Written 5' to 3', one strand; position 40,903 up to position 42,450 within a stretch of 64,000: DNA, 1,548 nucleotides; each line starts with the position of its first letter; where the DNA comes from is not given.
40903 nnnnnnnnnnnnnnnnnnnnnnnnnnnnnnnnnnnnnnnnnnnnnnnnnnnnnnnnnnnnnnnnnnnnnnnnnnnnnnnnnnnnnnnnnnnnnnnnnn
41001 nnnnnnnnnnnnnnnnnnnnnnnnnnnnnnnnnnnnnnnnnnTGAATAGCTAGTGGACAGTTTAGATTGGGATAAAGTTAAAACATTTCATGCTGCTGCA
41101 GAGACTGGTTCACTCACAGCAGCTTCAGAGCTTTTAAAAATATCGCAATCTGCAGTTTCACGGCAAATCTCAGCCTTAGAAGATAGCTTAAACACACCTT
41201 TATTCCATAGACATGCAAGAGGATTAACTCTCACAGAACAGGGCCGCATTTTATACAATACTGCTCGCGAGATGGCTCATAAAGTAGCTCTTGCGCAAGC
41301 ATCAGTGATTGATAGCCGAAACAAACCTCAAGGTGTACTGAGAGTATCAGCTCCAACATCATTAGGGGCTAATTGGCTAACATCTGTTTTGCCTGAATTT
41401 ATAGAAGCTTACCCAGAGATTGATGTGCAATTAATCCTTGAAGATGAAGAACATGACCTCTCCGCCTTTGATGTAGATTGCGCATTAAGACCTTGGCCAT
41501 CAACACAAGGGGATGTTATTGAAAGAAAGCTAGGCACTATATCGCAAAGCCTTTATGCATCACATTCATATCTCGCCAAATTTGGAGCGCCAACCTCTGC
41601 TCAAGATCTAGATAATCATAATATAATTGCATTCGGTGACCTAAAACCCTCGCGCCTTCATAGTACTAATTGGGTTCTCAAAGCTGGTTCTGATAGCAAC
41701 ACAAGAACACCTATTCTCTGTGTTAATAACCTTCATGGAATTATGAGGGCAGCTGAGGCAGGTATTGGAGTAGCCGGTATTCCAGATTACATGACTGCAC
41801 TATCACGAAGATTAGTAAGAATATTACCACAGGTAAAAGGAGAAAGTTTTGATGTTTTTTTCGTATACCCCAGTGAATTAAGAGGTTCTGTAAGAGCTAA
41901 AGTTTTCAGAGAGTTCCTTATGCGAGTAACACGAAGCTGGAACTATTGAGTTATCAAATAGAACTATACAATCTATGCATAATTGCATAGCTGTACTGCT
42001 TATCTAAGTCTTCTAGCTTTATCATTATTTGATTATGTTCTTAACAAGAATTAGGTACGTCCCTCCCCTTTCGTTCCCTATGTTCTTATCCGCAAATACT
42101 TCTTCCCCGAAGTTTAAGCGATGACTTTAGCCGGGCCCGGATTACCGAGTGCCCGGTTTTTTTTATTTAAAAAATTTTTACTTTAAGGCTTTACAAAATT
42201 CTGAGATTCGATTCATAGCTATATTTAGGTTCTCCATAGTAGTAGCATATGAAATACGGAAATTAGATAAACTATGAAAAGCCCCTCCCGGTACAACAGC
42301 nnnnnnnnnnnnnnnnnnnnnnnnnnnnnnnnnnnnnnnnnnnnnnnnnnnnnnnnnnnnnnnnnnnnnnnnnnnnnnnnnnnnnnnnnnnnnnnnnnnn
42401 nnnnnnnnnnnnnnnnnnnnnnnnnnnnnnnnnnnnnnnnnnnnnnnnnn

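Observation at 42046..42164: Unannotated AbcR-like sRNA with two anti-Shine-Dalgarno loops, apparently outside Rhizobiales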

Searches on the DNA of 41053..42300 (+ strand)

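Call 4: search_rna_families(source=window, start=41900, end=42300, threshold=evalue, max_evalue=10, show_alignments=5)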
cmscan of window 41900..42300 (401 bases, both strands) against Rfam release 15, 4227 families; matches with E-value up to 10: 8.
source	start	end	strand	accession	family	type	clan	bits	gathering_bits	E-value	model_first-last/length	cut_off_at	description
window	42042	42166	-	RF00516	ylbH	Cis-reg; leader;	-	23.2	50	0.0064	1-122/122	no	ylbH leader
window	42132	42177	-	RF01679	P36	Gene; sRNA;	-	22.8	36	0.022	1-61/61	no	Pseudomonas sRNA P36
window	42074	42216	+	RF01979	HOTAIRM1_5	Gene; lncRNA;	-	20.3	60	0.89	1-145/145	no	HOX antisense intergenic RNA myeloid 1 conserved region 5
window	42129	42183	+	RF01581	RUF6-5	Gene; sRNA;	-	15.2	70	2.7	1-156/156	no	Plasmodium RNA of unknown function RUF6-5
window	42050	42161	+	RF02345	ar15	Gene; sRNA;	CL00108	14.3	40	2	1-112/112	no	Alphaproteobacterial ar15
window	42003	42162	+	RF02672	SprX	Gene; sRNA;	-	13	80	2.3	1-151/151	no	Small pathogenicity island RNA X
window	42047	42161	+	RF02552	RcsR1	Gene; sRNA;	-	12.1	60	8.8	1-96/96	no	RcsR1 sRNA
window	42064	42164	+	RF02784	SorX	Gene; sRNA;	-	11.3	46.6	7.1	1-73/73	no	Singlet oxygen resistance RNA X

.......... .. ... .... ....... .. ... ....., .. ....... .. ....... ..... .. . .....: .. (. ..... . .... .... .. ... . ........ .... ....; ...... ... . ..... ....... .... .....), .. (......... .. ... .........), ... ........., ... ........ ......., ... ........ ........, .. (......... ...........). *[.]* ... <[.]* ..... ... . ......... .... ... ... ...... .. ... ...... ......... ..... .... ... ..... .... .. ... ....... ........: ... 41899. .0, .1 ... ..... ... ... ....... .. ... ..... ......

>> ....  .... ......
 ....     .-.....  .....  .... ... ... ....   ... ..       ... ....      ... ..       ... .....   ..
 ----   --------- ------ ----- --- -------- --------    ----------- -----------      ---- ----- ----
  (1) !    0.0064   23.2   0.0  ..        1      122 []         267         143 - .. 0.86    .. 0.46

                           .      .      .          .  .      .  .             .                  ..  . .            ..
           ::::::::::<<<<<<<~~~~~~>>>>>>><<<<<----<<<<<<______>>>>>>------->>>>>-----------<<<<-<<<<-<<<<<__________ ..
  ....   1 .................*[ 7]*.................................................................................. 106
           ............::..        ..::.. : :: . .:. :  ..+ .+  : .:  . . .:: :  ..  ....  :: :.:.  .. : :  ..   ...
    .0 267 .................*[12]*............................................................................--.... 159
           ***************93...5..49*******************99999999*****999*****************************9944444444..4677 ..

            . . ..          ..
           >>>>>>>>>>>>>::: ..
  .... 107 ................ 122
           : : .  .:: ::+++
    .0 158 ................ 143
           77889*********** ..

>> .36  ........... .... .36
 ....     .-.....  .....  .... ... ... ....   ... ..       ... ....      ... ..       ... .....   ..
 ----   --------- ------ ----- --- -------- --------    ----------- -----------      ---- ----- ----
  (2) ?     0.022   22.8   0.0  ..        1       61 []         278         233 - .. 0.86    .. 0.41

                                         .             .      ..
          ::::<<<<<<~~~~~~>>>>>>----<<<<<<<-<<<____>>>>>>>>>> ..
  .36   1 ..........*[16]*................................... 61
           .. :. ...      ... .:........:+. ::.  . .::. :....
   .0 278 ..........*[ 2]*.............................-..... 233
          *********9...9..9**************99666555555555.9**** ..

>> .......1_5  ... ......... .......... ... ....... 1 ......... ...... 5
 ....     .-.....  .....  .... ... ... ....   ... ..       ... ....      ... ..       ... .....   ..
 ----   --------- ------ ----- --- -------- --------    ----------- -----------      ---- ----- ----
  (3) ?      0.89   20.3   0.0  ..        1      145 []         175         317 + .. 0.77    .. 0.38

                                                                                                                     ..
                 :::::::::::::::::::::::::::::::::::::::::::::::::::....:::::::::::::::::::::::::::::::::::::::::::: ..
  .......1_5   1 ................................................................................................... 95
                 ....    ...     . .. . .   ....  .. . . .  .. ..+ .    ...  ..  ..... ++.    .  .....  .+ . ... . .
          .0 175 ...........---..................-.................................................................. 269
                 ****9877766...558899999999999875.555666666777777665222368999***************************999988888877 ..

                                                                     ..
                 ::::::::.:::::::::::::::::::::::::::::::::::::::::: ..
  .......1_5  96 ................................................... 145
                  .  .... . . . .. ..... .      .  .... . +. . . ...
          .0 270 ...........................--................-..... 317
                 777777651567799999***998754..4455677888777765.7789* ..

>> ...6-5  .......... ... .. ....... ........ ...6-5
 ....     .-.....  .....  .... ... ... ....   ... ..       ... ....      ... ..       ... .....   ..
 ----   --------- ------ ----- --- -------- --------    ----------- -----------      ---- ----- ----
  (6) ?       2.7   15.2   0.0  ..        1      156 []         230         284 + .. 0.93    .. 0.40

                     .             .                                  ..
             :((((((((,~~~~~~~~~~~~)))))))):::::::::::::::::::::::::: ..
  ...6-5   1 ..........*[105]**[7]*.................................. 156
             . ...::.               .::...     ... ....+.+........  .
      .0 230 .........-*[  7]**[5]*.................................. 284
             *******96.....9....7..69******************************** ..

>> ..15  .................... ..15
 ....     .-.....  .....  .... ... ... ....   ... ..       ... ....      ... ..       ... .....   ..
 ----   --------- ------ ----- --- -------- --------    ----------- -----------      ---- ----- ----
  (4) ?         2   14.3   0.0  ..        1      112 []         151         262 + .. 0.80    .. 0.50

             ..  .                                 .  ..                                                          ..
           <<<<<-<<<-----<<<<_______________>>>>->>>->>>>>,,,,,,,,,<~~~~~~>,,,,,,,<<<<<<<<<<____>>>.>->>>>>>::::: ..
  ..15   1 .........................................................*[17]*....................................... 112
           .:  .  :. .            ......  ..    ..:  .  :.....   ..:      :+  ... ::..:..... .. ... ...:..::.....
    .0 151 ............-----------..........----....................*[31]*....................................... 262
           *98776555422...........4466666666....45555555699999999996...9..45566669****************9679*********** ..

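Call 24: search_rna_families(sources=[L037, L040, L044, L047, L055, L056, L059, L061, L063, L069, L070, L077, L083, L098, L103, L104, L109], threshold=evalue, max_evalue=1, show_alignments=3)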
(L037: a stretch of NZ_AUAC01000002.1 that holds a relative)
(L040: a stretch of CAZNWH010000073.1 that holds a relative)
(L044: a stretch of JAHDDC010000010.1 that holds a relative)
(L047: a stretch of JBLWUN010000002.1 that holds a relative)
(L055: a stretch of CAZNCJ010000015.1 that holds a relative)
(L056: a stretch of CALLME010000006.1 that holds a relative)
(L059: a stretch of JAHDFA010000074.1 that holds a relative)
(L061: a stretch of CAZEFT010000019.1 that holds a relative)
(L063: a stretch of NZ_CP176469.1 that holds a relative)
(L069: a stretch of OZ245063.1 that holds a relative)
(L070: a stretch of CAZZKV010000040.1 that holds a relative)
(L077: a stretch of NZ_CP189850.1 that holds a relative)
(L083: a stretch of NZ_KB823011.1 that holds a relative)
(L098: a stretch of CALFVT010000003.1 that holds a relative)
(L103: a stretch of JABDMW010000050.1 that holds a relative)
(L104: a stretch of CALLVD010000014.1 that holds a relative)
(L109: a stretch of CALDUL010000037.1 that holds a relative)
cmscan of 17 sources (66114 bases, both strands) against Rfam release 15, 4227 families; matches with E-value up to 1: 2.
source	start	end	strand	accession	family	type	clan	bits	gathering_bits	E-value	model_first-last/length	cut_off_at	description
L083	3015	3068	-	RF00286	SCARNA8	Gene; snRNA; snoRNA; scaRNA;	-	25.6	53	0.84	70-123/131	no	Small Cajal body specific RNA 8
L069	1025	1073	-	RF01122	sR39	Gene; snRNA; snoRNA; CD-box;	-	20.4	50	0.95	1-56/56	no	Small nucleolar RNA sR39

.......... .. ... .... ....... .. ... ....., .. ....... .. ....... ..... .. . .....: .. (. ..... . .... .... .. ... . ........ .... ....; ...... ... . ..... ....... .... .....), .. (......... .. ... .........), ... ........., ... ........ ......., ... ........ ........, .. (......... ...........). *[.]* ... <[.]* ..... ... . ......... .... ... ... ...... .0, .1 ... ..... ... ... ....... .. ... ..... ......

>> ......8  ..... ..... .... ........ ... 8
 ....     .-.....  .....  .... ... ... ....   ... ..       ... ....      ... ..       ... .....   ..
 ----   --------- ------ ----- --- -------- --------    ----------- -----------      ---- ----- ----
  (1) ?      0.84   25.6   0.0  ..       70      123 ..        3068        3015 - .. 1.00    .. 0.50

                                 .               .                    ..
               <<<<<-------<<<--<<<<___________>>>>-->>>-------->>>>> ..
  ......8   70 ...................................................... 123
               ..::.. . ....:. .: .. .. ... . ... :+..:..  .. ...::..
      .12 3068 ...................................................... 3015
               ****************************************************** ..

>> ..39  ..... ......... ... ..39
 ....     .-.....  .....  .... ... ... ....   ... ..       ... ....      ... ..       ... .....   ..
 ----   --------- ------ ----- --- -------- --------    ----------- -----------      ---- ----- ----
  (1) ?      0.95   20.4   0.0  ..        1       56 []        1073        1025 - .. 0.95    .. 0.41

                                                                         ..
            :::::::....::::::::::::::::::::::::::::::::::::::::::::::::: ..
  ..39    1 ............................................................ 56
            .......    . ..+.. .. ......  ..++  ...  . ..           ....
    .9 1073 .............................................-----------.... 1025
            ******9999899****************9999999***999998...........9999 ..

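Call 31: build_rna_model(alignment_id=A2, structure=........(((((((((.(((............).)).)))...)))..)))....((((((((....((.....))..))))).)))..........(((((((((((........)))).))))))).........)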
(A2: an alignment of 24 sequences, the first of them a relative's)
Model R1 built from alignment A2 (24 sequences, 138 columns); structure: as given.
model positions 123; base pairs 33; branch points 2; effective number of sequences 1.75; information 0.59 bits per position. Calibrated on 0.2 Mb of random sequence (short: E-values are rough).
structure used (alignment columns):
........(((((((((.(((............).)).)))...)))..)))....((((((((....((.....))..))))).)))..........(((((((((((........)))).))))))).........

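Call 32: search_with_rna_model(model_id=R1, sources=[window, L031, L032, L033, L034, L035, L036, L037, L038, L039, L040, L041, L042, L043, L044, L045, L046, L047, L048, L049, L050, L051, L052, L053, L054, L055, L056, L057, L058, L059, L060, L061, L062, L063, L064, L065, L066, L067, L068, L069, L070, L071, L072, L073, L074, L075, L076, L077, L078, L079, L080, L081, L082, L083, L084, L085, L086, L087, L088, L089, L090, L091, L092, L093, L094, L095, L096, L097, L098, L099, L100, L101, L102, L103, L104, L105, L106, L107, L108, L109, L110], make_alignment=true, max_evalue=0.01)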
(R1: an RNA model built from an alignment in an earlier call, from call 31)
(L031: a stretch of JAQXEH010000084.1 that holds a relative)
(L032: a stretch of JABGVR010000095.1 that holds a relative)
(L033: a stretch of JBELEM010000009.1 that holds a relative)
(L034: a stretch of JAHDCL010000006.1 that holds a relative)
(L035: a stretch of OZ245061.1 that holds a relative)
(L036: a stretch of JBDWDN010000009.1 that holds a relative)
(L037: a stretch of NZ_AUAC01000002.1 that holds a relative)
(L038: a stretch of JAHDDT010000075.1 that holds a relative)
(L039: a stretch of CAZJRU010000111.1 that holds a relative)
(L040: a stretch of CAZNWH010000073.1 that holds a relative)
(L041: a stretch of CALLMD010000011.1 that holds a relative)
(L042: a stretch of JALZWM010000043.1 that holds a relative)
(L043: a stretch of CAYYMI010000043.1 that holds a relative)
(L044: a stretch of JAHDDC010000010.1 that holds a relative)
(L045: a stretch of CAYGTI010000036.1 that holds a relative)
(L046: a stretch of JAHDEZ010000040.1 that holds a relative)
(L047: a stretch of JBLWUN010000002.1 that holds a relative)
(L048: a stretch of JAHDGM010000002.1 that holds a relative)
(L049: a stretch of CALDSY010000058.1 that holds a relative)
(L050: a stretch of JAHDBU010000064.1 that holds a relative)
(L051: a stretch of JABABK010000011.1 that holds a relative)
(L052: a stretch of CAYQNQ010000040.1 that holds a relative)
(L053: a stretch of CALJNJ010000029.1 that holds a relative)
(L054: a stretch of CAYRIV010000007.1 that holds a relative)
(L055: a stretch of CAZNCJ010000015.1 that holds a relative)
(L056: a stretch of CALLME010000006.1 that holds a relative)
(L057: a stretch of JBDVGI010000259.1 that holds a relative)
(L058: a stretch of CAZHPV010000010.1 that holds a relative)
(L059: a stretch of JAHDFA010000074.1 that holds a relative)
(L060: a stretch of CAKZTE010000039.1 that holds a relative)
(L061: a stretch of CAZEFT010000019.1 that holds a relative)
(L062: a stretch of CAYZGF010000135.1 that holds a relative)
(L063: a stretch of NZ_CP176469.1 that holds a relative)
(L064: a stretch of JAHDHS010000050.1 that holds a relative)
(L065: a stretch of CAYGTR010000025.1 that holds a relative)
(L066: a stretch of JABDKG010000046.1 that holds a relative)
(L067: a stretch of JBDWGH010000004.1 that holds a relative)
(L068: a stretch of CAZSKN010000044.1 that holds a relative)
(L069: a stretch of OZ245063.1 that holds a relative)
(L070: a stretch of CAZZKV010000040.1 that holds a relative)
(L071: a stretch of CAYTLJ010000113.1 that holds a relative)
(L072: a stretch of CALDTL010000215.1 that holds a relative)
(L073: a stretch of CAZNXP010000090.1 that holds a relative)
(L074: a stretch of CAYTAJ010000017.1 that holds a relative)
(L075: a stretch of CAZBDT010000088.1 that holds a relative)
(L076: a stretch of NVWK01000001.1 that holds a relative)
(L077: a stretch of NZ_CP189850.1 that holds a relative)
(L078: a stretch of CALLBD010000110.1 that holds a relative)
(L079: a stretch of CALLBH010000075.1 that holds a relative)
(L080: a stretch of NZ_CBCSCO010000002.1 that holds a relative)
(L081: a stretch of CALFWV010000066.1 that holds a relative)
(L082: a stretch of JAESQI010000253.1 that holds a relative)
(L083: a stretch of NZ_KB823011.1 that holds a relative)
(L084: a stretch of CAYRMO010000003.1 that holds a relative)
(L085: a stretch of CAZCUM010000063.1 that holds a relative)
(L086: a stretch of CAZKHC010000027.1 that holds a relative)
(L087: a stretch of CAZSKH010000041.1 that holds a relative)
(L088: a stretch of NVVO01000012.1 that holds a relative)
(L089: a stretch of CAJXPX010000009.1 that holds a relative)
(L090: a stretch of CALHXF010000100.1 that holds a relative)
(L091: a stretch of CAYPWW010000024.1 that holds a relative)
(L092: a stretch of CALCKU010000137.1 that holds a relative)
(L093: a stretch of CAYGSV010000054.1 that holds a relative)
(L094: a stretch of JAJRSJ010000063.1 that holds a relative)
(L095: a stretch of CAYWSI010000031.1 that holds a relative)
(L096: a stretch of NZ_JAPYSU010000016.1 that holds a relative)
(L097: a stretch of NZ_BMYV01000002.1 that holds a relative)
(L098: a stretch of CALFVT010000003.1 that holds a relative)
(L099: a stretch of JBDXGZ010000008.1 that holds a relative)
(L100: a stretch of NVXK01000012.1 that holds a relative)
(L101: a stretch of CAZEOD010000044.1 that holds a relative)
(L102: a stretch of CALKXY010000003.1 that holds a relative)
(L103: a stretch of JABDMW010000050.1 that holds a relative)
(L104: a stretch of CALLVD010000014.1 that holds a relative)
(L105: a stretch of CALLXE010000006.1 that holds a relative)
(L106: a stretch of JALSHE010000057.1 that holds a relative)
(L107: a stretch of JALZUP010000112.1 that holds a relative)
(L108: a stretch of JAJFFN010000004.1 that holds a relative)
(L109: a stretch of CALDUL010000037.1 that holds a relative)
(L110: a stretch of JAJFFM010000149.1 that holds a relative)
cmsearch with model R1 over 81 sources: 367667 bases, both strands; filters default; matches with E-value up to 0.01: 78.
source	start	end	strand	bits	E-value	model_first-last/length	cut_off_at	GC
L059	2524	2647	+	133.4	2.8e-32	1-123/123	no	0.55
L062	2535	2658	+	132.7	4.3e-32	1-123/123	no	0.56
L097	2525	2648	+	132.5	4.8e-32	1-123/123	no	0.53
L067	2523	2646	+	130.4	1.7e-31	1-123/123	no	0.55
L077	2496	2620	+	129.3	3.4e-31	1-123/123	no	0.53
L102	2526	2648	+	127.6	9.3e-31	1-123/123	no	0.52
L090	2525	2648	+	125.8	2.6e-30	1-123/123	no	0.52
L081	2524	2644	+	121.4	3.7e-29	1-123/123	no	0.55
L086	2524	2642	+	118.8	1.7e-28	1-123/123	no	0.56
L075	2536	2657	+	118.2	2.5e-28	1-123/123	no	0.52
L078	2524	2644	+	118.2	2.5e-28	1-123/123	no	0.55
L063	2520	2641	+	117.1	4.9e-28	1-123/123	no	0.52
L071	1570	1691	+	116.3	7.7e-28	1-123/123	no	0.51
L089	2535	2658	+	115.7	1.1e-27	1-123/123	no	0.45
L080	2541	2664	+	115.3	1.4e-27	1-123/123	no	0.46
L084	2496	2617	+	115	1.7e-27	1-123/123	no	0.53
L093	2524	2649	+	114.9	1.8e-27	1-123/123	no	0.48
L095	2524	2642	+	114.7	2e-27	1-123/123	no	0.54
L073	2524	2642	+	112.4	8.1e-27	1-123/123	no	0.57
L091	2526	2649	+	111.6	1.3e-26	1-123/123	no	0.58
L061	2543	2668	+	111.1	1.8e-26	1-123/123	no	0.51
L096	2510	2634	+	109.9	3.6e-26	1-123/123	no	0.45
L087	2524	2643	+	104.4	9.8e-25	1-123/123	no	0.57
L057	2543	2667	+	100.3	1.2e-23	1-123/123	no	0.46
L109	2499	2621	+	98.4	3.5e-23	1-123/123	no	0.59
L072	2524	2644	+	98.3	3.8e-23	1-123/123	no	0.57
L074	2514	2637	+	96.8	9.3e-23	1-123/123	no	0.49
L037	2501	2627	+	95.7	1.8e-22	1-123/123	no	0.47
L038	2500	2626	+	95.6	1.9e-22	1-123/123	no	0.48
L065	2514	2637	+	95.2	2.5e-22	1-123/123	no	0.47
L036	2501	2626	+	94.4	3.8e-22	1-123/123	no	0.52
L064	2246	2365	+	90.4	4.3e-21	1-123/123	no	0.55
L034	2504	2632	+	89.8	6e-21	1-123/123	no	0.5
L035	2480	2606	+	89.1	9.2e-21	1-123/123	no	0.5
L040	2481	2609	+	89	9.9e-21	1-123/123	no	0.5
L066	2472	2595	+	88.3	1.5e-20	1-123/123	no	0.52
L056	2470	2587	+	87.9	1.9e-20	1-123/123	no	0.5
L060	2478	2601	+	87.7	2.1e-20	1-123/123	no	0.49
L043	2486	2614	+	86.5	4.4e-20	1-123/123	no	0.5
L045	2474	2595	+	85.4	8.5e-20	1-123/123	no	0.52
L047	2470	2591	+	83.2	3.2e-19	1-123/123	no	0.54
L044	2483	2602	+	80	2.1e-18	1-123/123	no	0.52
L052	2485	2608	+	77.5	9.4e-18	1-123/123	no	0.51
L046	2488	2610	+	77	1.3e-17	1-123/123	no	0.5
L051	2473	2597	+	75.8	2.7e-17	1-123/123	no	0.52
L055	2493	2611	+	75.1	4e-17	1-123/123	no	0.46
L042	2494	2622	+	74.4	6.1e-17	1-123/123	no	0.44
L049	2488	2607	+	73.9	8.2e-17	1-123/123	no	0.52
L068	2385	2503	+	73.7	9.3e-17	1-123/123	no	0.48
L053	2484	2604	+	73.1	1.3e-16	1-123/123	no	0.53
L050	2487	2610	+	71.4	3.6e-16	1-123/123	no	0.52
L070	2479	2597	+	71.2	4.1e-16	1-123/123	no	0.49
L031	2488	2614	+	71.1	4.4e-16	1-123/123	no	0.45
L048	2483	2607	+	69.1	1.4e-15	1-123/123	no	0.5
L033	2489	2614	+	68.5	2.1e-15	1-123/123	no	0.46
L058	2492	2610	+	68.1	2.6e-15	1-123/123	no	0.46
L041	2485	2612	+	67.1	4.8e-15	1-123/123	no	0.45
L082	2470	2594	+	65.8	1e-14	1-123/123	no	0.42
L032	2489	2614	+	63.2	4.9e-14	1-123/123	no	0.47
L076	2476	2593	+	60.5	2.6e-13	1-123/123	no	0.47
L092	2492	2607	+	60.4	2.8e-13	1-123/123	no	0.4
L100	2484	2604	+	59.4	5e-13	1-123/123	no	0.46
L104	2473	2601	+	57.5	1.6e-12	1-123/123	no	0.45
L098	2536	2636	+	57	2e-12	1-123/123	no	0.49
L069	2470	2593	+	56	3.7e-12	1-123/123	no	0.4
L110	2474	2590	+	52.9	2.4e-11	1-123/123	no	0.43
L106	2470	2591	+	52.6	2.9e-11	1-123/123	no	0.49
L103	2472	2595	+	50.9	8e-11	1-123/123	no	0.45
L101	2527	2626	+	50.7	8.9e-11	1-123/123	no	0.46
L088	2476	2588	+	50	1.4e-10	1-123/123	no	0.46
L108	2474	2591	+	49.8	1.6e-10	1-123/123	no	0.45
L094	2486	2599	+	48.8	2.8e-10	1-123/123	no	0.48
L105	2473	2602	+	46.8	9.4e-10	1-123/123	no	0.48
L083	2485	2595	+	44.6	3.5e-09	1-123/123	no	0.48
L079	1514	1633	+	43.2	8e-09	1-123/123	no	0.49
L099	2533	2640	+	42.9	9.4e-09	1-123/123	no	0.44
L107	1947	2042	+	39.5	7.3e-08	1-123/123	no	0.44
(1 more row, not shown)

Alignment A3: 78 matches aligned to the model, 200 columns, each read 5' to 3' on its own strand. Consensus structure (alignment columns), stored with it:
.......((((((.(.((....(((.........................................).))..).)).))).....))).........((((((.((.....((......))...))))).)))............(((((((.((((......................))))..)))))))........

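Call 34: build_rna_model(alignment_id=A3)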
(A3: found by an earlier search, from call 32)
Model R2 built from alignment A3 (78 sequences, 200 columns); structure: stored with the alignment.
model positions 124; base pairs 33; branch points 2; effective number of sequences 2.71; information 0.59 bits per position. Calibrated on 0.2 Mb of random sequence (short: E-values are rough).
structure used (alignment columns):
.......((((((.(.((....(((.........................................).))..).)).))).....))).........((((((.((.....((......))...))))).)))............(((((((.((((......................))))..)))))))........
